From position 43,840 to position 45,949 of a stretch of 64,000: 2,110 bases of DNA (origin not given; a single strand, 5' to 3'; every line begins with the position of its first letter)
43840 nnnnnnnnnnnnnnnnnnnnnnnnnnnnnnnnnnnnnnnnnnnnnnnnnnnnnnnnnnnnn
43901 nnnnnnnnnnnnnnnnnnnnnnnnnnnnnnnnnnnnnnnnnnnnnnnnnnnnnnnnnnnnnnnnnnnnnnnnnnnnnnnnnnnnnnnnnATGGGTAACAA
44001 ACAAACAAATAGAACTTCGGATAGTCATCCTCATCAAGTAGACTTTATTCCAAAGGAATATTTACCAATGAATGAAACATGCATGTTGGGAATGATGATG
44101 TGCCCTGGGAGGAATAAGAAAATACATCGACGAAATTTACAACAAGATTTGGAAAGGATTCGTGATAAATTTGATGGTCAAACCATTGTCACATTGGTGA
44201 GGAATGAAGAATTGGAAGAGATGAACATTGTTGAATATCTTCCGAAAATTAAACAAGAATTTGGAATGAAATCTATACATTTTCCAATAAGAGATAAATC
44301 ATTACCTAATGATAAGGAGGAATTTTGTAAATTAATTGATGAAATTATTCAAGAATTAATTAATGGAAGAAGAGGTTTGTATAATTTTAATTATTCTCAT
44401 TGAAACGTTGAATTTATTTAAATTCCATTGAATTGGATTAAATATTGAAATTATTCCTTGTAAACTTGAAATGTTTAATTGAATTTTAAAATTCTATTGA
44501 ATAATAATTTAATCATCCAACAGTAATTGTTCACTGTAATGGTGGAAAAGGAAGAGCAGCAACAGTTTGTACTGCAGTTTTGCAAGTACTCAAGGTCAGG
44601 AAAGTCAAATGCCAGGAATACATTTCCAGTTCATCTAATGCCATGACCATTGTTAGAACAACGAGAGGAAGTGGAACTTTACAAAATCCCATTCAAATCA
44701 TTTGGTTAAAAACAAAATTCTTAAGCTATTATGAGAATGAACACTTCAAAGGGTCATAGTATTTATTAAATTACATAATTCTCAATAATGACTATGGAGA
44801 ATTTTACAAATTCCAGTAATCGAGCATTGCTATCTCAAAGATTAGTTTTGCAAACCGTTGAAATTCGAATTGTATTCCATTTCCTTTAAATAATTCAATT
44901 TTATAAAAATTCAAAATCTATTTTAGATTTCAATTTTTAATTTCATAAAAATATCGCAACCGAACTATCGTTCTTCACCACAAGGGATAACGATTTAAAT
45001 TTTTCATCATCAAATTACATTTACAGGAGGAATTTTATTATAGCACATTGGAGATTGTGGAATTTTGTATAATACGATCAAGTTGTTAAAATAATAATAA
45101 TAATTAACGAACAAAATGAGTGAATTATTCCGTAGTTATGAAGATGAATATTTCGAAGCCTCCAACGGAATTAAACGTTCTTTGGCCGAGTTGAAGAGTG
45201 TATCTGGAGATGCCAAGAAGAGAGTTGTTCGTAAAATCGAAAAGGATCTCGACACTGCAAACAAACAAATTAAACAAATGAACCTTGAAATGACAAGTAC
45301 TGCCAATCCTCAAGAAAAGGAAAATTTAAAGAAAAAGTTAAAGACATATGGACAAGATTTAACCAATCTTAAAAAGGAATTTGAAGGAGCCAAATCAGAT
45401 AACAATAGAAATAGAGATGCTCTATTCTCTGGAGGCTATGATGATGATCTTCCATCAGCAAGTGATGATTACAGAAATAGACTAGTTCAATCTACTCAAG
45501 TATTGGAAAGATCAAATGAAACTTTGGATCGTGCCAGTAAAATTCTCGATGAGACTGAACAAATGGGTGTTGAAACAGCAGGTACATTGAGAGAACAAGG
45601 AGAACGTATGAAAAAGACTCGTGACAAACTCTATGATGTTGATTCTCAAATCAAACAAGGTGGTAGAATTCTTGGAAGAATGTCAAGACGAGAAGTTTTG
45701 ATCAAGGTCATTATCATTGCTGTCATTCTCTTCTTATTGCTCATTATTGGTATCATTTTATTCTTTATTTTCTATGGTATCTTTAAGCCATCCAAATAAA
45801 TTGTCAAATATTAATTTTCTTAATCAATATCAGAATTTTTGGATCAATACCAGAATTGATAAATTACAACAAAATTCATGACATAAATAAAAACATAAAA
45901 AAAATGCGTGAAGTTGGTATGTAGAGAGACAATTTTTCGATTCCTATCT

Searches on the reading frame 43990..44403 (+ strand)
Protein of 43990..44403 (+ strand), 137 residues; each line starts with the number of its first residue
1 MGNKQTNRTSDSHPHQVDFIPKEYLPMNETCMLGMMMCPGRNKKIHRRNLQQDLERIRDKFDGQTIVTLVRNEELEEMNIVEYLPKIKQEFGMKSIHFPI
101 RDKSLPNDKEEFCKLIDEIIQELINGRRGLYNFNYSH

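Call 52: search_protein_families(library=pfam, proteins=[window:43990-44403:+], max_evalue=0.001)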
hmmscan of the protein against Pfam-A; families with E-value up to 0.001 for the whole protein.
window:43990-44403:+ (137 aa): 1 family
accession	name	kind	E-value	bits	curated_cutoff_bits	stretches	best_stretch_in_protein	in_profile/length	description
PF05706.17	CDKN3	-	2e-07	31.3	20.7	1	27-131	37-138/168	Cyclin-dependent kinase inhibitor 3 (CDKN3)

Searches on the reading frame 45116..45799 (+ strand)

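Call 52: search_protein_families(library=pfam, proteins=[window:45116-45799:+], max_evalue=0.001)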
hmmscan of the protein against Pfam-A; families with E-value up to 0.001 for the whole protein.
window:45116-45799:+ (227 aa): 4 families
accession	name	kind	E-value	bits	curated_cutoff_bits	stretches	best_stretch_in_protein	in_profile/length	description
PF05008.21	V-SNARE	-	3.1e-21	76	25.9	1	1-90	1-89/92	Vesicle transport v-SNARE protein N-terminus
PF12352.13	V-SNARE_C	-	1.2e-12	48.3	27.1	1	130-192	3-65/66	Snare region anchored in the vesicle membrane C-terminus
PF03908.18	Sec20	-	7e-07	29.5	27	1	135-212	8-85/92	Sec20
PF19962.4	EAD9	-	0.00061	19.9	25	0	38-90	8-60/62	Effector-associated domain 9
